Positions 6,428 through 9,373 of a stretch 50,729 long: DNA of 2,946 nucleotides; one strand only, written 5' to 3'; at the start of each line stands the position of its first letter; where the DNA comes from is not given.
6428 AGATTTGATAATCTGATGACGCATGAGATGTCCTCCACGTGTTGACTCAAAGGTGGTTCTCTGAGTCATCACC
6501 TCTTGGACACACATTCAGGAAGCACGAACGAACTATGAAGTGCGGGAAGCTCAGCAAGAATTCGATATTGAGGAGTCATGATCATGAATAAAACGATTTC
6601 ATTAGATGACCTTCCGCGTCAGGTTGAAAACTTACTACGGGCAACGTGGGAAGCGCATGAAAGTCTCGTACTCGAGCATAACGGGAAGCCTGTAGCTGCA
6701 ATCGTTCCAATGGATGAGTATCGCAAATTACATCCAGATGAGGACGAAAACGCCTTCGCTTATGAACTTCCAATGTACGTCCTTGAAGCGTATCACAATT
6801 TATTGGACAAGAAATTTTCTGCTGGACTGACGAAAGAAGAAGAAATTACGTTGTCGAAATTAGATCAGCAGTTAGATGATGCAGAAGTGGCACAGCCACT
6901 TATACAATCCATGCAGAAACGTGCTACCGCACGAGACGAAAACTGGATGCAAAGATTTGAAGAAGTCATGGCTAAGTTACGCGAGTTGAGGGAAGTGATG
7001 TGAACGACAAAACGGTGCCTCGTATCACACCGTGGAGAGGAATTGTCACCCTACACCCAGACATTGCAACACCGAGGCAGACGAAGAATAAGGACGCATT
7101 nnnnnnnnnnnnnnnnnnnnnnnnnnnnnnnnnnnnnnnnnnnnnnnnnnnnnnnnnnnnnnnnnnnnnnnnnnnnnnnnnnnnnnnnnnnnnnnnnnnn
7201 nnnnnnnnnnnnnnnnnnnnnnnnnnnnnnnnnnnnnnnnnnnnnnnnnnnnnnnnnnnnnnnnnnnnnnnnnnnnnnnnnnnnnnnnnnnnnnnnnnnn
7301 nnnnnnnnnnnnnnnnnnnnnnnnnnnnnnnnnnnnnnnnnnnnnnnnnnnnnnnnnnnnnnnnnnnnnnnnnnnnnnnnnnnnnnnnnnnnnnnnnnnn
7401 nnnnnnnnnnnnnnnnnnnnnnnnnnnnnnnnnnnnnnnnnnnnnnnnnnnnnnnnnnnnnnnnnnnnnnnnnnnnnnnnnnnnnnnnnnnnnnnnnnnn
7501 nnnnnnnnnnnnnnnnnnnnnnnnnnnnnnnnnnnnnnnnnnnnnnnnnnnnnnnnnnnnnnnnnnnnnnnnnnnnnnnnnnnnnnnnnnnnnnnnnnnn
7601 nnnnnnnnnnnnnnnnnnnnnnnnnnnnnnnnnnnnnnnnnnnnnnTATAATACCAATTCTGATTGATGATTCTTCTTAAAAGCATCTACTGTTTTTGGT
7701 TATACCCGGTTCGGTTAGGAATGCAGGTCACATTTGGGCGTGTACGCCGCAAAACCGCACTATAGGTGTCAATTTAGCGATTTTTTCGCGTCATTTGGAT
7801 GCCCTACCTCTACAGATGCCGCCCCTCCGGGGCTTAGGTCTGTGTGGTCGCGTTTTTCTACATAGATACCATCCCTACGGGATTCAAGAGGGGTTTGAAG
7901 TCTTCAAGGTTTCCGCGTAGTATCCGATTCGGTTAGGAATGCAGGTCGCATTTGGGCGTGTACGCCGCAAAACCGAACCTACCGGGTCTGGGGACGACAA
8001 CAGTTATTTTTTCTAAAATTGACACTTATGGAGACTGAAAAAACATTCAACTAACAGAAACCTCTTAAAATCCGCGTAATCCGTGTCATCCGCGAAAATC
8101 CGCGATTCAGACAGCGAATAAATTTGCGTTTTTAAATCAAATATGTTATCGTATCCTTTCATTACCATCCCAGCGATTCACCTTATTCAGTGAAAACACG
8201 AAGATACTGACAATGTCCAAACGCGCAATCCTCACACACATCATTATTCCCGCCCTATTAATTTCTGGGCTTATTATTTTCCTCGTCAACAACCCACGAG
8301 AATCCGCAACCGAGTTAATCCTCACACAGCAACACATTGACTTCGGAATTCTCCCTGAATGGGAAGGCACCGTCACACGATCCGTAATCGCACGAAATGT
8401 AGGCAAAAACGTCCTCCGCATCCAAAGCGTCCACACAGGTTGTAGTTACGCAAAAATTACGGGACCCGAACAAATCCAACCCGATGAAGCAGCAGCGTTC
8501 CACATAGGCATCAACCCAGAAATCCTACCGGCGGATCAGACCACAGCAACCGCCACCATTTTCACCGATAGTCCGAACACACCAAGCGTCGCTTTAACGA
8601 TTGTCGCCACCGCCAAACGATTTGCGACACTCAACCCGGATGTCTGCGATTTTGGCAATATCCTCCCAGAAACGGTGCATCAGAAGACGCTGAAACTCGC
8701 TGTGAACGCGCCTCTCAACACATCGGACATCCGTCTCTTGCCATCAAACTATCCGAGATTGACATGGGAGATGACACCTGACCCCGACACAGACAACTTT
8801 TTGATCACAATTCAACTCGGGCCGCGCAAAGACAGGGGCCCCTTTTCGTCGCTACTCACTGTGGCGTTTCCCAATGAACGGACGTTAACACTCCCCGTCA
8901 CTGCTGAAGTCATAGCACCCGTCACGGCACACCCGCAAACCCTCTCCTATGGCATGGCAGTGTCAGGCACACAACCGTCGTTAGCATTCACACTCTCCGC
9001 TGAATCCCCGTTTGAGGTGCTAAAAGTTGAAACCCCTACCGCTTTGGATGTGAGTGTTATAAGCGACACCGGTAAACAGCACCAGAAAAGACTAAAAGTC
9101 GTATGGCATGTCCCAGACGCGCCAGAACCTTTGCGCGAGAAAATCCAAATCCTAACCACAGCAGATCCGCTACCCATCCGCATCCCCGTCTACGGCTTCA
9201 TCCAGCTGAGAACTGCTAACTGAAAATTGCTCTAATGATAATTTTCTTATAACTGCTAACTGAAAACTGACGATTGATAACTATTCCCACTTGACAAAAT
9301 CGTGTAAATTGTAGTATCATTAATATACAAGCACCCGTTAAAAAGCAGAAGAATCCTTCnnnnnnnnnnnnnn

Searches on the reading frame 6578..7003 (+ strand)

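Call 102: search_protein_families(library=pfam, proteins=[window:6578-7003:+], max_evalue=0.00001)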
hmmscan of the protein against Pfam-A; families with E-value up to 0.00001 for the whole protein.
window:6578-7003:+ (141 aa): 1 family
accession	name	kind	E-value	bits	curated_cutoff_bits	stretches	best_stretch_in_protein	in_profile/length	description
PF02604.26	PhdYeFM_antitox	-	8.8e-07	29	29.8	1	5-53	2-50/74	Antitoxin Phd_YefM, type II toxin-antitoxin system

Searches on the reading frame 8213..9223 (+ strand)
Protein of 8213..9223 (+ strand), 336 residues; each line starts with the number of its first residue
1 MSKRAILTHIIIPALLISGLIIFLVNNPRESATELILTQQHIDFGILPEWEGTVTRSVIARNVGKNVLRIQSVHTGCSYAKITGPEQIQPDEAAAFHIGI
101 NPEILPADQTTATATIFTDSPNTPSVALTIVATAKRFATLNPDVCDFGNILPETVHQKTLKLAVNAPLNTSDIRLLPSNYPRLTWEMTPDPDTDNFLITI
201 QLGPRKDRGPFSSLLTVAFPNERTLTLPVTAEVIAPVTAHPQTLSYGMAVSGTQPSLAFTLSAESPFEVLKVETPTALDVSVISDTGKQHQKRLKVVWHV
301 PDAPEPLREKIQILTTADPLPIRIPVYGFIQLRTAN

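Call 102: search_protein_families(library=pfam, proteins=[window:8213-9223:+], max_evalue=0.00001)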
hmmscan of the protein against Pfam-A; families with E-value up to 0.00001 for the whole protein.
window:8213-9223:+ (336 aa): 2 families
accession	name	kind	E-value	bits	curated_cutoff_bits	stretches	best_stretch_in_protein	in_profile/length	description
PF22544.2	HYDIN_VesB_CFA65-like_Ig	-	2.8e-09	37.5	25.5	0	35-131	3-98/100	HYDIN/CFA65/VesB-like, Ig-like domain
PF07610.17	DUF1573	-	1.4e-08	35.1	26.1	1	37-125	3-90/98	Protein of unknown function (DUF1573)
